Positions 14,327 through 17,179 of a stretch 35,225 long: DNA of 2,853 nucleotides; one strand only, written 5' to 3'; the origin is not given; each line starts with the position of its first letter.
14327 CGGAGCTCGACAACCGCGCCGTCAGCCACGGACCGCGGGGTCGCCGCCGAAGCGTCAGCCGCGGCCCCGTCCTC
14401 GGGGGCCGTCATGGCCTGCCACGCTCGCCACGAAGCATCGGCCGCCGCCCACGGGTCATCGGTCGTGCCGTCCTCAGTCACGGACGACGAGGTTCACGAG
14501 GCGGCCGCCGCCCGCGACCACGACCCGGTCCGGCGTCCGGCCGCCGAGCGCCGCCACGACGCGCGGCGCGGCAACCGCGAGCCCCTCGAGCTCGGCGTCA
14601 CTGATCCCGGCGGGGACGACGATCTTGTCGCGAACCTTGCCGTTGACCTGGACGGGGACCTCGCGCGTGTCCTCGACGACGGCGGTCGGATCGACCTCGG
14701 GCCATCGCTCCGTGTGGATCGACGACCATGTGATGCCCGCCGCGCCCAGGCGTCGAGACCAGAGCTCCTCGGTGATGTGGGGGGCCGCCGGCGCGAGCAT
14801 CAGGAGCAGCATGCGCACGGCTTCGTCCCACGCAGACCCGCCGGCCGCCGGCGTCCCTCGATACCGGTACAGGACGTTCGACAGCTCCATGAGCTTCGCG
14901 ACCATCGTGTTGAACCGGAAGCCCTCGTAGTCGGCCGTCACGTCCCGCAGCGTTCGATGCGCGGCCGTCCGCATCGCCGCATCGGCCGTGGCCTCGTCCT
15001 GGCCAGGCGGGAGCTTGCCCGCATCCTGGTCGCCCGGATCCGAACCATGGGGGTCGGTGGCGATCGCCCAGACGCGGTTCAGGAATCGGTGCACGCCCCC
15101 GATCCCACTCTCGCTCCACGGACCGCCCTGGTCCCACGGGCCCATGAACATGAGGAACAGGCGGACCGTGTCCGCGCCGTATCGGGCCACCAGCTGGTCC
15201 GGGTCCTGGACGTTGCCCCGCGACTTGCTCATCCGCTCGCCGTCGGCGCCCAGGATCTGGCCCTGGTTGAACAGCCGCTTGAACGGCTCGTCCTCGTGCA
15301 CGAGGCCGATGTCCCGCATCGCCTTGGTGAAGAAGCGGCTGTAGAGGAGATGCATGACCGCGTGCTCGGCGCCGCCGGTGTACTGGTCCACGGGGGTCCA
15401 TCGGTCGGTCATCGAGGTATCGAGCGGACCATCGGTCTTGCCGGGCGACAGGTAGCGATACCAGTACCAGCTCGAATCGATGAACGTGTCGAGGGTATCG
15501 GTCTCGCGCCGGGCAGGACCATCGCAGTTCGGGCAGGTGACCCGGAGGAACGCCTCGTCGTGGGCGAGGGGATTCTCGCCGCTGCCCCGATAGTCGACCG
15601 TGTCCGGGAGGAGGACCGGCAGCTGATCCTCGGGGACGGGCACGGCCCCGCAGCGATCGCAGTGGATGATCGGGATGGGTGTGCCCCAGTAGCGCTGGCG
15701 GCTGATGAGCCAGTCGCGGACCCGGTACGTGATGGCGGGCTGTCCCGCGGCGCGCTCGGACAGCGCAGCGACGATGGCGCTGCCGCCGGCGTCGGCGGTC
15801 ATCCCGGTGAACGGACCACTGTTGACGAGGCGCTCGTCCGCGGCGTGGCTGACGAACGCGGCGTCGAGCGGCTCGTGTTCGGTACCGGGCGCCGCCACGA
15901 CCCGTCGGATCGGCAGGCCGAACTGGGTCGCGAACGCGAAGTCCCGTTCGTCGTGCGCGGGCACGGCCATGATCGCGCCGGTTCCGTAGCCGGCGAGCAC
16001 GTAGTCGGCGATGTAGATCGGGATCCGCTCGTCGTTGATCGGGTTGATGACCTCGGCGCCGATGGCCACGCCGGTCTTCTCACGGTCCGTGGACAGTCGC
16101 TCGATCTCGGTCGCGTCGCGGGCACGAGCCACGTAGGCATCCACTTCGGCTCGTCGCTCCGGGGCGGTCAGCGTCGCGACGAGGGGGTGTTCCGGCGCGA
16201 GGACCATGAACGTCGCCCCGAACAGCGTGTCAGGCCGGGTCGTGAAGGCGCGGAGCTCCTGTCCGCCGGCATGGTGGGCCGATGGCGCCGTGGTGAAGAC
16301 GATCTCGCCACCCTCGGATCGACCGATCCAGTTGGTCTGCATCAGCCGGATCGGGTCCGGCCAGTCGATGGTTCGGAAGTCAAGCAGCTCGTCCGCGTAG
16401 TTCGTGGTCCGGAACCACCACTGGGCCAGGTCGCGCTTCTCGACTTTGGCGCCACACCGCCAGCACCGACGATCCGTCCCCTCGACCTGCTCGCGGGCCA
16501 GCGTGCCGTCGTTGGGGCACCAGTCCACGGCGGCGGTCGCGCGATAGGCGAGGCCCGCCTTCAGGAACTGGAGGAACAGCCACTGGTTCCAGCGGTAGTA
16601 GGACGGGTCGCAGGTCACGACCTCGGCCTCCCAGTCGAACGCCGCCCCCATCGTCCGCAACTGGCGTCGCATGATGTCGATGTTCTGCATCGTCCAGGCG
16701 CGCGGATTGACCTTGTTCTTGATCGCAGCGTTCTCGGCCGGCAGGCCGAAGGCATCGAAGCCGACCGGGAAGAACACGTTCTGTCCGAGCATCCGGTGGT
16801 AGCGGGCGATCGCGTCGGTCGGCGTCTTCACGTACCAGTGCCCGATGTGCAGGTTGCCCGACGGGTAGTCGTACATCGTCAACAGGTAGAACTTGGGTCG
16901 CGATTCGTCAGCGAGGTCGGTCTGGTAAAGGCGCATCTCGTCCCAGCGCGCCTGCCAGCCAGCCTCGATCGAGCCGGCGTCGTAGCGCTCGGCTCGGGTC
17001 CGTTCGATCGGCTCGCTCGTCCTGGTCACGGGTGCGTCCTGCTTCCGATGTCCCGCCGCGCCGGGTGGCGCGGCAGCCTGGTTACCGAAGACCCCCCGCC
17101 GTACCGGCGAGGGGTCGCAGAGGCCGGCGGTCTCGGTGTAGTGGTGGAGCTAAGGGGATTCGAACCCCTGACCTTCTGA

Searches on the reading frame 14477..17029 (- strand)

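Call 14: search_protein_families(library=pfam, proteins=[window:14477-17029:-], max_evalue=0.001)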
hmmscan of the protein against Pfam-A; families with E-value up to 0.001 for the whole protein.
window:14477-17029:- (851 aa): 4 families
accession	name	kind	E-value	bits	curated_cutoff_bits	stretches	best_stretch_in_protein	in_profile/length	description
PF13603.12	tRNA-synt_1_2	-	6.1e-60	202.3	25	1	233-422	2-183/185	Leucyl-tRNA synthetase, editing domain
PF00133.28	tRNA-synt_1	-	3.7e-49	168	22.7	2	437-627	228-403/414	tRNA synthetases class I (I, L, M and V)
PF09334.17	tRNA-synt_1g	-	2e-24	86.5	20.1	1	51-195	5-145/391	tRNA synthetases class I (M)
PF08264.19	Anticodon_1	-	2.9e-20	73.1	25.1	1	684-809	2-142/148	Anticodon-binding domain of tRNA ligase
